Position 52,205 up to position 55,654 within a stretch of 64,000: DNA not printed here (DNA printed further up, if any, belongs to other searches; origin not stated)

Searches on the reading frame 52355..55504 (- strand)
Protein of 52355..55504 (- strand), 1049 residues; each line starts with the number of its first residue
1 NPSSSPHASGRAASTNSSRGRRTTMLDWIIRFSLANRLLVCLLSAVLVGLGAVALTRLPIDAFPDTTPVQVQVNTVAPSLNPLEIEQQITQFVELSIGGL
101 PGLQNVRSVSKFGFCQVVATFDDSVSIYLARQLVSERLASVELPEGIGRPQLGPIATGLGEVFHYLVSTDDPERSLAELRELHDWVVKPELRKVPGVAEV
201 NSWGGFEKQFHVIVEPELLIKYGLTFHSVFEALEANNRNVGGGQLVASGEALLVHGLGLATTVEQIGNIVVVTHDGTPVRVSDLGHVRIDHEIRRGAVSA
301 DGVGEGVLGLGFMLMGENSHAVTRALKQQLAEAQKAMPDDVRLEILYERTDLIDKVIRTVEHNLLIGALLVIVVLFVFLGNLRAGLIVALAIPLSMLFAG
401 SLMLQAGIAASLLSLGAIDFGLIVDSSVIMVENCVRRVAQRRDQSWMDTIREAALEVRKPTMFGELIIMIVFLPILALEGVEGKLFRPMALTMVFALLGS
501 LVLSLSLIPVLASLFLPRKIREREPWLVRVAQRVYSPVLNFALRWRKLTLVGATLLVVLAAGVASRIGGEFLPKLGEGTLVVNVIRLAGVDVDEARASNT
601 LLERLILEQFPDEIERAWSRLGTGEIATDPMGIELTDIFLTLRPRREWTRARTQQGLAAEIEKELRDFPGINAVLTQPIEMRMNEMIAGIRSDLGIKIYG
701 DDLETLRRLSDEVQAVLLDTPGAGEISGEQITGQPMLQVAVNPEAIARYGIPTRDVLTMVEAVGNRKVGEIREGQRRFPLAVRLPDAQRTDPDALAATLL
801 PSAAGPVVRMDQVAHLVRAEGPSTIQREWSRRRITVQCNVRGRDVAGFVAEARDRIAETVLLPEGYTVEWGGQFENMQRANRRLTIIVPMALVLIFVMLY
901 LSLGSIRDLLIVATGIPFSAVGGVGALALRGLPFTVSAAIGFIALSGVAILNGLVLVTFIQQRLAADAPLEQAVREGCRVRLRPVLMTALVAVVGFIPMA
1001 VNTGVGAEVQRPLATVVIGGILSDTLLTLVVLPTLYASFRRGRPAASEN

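Call 51: search_protein_families(library=pfam, proteins=[window:52355-55504:-], max_evalue=0.001)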
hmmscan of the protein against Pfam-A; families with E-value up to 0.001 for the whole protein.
window:52355-55504:- (1049 aa): 2 families
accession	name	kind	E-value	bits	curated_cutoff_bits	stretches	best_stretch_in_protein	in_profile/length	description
PF00873.25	ACR_tran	-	1.6e-274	913.8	28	1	29-1039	1-1020/1021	AcrB/AcrD/AcrF family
PF03176.21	MMPL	-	9.7e-05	21.9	20.5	1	849-1039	107-302/333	MMPL family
